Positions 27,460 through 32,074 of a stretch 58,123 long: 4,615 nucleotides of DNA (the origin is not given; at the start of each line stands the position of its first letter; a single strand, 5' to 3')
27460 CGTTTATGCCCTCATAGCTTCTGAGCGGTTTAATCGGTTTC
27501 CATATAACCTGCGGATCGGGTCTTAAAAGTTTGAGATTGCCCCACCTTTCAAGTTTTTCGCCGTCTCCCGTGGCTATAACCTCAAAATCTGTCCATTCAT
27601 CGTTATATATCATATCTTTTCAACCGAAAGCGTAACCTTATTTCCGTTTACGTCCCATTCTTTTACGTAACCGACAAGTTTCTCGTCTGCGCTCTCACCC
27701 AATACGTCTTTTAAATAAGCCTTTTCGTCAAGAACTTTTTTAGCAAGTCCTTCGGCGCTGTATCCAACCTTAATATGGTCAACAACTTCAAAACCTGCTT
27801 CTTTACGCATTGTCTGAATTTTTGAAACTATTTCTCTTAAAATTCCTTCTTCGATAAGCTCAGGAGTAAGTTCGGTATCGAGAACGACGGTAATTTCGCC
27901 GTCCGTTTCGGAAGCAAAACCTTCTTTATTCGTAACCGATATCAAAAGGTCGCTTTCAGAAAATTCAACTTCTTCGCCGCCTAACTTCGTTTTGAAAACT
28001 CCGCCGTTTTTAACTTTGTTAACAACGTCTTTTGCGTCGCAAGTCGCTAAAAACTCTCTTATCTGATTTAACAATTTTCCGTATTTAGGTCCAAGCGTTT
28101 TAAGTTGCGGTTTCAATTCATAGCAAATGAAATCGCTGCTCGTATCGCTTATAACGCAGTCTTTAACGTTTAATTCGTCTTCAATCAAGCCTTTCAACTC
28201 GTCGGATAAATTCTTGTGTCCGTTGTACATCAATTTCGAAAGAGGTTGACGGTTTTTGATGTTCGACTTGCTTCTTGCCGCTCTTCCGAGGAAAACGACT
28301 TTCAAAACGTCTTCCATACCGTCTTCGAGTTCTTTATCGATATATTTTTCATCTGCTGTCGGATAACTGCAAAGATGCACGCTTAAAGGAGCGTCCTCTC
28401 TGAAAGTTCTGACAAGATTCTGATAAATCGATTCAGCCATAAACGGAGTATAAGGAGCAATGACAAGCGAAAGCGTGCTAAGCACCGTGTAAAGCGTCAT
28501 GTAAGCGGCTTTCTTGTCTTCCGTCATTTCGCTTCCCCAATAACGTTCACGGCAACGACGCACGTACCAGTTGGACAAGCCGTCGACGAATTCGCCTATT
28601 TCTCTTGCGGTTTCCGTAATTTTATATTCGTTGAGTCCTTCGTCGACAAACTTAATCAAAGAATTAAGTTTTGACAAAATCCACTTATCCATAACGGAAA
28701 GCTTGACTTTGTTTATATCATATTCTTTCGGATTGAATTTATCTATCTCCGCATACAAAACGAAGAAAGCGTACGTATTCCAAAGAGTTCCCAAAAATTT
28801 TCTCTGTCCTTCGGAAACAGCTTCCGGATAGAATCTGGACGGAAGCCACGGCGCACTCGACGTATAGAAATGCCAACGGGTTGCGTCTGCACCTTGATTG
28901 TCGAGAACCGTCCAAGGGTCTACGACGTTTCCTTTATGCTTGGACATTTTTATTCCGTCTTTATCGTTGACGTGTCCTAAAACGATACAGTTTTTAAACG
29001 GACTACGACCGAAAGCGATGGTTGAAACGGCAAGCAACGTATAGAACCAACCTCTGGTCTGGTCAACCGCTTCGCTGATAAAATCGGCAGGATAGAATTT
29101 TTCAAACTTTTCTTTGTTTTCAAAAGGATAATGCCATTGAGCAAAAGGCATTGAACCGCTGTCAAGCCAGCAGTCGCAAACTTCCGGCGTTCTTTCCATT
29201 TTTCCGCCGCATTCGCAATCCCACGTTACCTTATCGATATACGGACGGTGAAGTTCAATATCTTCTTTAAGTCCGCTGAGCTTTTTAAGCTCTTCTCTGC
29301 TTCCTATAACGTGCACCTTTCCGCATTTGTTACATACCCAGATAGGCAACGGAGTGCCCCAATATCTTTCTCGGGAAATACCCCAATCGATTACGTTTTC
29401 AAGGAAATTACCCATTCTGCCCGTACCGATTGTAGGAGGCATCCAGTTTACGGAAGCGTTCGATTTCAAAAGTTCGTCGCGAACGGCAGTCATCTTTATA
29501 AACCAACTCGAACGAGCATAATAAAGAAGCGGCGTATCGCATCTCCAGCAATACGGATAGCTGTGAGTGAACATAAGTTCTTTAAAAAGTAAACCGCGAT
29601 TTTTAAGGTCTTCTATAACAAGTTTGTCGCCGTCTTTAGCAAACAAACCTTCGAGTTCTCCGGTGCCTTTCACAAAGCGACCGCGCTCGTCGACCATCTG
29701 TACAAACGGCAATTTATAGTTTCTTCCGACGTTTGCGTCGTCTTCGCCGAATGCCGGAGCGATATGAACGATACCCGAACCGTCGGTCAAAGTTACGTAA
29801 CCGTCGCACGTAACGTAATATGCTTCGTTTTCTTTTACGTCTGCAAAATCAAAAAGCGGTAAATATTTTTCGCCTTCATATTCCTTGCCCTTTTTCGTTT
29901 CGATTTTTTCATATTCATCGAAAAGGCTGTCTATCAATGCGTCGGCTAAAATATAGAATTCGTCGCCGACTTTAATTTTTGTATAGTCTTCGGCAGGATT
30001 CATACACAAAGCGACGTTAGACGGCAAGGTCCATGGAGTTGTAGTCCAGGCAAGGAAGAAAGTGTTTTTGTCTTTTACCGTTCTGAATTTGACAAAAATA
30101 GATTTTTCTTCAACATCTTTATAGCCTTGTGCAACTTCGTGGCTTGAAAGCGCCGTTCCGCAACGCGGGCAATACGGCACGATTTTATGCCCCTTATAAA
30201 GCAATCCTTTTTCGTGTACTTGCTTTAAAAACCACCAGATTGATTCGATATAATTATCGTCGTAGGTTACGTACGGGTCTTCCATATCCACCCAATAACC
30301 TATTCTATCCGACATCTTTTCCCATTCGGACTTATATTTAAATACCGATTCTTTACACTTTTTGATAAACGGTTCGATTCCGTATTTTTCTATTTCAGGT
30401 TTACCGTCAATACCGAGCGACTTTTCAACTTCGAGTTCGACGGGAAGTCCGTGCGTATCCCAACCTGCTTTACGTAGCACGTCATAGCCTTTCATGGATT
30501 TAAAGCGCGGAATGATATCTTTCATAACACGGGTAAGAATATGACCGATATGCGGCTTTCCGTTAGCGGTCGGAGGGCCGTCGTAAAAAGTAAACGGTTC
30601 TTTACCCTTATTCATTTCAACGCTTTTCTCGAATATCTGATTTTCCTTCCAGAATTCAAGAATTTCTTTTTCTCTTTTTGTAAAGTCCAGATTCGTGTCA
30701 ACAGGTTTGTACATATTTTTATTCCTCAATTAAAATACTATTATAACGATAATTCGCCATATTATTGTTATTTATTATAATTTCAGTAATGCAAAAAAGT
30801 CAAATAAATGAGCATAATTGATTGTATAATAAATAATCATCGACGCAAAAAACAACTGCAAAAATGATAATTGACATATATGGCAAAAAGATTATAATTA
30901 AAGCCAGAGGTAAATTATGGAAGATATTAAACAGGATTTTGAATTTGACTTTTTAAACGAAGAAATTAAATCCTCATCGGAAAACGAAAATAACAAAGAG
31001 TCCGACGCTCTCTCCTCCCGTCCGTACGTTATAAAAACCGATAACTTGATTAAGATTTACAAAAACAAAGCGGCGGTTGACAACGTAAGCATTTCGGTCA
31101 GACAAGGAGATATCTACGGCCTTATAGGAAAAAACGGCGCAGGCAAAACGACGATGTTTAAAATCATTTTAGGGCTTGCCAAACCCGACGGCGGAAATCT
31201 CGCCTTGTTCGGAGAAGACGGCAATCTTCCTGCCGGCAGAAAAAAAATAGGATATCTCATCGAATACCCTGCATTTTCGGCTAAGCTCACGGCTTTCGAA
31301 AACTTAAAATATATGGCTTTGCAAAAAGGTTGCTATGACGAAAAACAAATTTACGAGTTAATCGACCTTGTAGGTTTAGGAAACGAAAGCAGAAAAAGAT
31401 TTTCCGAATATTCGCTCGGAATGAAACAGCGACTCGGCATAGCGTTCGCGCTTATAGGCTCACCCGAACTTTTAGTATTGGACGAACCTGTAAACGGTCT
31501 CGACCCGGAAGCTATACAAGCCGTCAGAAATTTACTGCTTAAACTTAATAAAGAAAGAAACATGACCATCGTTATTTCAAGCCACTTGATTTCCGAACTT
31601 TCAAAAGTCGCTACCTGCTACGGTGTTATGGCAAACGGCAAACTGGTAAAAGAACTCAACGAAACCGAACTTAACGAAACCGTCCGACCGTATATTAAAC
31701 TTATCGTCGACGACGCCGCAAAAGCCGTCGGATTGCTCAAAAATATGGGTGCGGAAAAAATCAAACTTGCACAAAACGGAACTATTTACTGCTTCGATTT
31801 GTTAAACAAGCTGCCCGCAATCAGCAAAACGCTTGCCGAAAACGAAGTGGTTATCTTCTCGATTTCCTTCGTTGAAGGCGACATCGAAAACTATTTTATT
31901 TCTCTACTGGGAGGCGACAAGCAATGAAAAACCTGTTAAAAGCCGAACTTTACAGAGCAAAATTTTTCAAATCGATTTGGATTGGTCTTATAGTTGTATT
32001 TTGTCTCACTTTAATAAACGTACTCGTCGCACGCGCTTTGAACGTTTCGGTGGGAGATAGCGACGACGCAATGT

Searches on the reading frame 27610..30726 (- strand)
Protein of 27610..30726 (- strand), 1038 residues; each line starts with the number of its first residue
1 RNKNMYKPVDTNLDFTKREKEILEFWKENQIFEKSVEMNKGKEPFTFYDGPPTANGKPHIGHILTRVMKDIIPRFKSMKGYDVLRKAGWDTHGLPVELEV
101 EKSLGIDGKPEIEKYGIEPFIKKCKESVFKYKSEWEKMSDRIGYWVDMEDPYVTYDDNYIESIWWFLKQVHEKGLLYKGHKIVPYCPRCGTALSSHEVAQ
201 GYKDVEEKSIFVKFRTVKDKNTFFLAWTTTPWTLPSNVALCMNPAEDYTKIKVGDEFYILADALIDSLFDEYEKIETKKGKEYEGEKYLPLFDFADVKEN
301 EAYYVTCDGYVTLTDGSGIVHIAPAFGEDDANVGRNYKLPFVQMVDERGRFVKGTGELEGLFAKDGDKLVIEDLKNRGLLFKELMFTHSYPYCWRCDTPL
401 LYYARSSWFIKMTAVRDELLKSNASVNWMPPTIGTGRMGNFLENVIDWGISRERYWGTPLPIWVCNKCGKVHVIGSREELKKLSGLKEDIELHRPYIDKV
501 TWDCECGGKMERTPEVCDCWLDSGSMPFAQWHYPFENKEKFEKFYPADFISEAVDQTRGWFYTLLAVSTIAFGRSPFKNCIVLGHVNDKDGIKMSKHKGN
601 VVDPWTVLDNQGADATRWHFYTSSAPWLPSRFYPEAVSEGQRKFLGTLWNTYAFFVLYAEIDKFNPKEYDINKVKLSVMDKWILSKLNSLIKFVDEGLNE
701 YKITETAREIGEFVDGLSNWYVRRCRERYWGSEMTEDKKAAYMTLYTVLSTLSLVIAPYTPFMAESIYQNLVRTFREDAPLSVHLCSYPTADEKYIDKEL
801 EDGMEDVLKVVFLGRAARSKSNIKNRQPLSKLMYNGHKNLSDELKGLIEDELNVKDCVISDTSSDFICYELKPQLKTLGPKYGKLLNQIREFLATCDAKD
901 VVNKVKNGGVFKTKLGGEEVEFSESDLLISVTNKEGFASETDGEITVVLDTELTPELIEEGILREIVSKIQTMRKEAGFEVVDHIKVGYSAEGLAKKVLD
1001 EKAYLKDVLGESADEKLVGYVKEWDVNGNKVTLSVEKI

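Call 72: search_protein_families(library=pfam, proteins=[window:27610-30726:-], max_evalue=0.001)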
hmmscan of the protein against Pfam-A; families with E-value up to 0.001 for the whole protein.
window:27610-30726:- (1038 aa): 4 families
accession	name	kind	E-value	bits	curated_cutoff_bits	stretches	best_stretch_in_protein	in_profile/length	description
PF00133.28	tRNA-synt_1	-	2.8e-131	438.6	22.7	1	22-624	2-406/414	tRNA synthetases class I (I, L, M and V)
PF19302.4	DUF5915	-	1.5e-48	165.4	27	1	847-1037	3-194/195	Domain of unknown function (DUF5915)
PF08264.19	Anticodon_1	-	3.4e-32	111.8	25.1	1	680-831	1-146/148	Anticodon-binding domain of tRNA ligase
PF09334.17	tRNA-synt_1g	-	1.4e-19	70.6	20.1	1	54-198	10-135/391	tRNA synthetases class I (M)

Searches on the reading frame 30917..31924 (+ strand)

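Call 72: search_protein_families(library=pfam, proteins=[window:30917-31924:+], max_evalue=0.001)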
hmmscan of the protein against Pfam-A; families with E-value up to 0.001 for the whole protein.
window:30917-31924:+ (336 aa): 2 families
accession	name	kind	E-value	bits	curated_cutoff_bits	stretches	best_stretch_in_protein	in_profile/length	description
PF00005.33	ABC_tran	-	8.5e-29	101.3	25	1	55-193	2-137/137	ABC transporter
PF13304.12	AAA_21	-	3.3e-15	57.4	27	1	161-224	234-299/304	AAA domain, putative AbiEii toxin, Type IV TA system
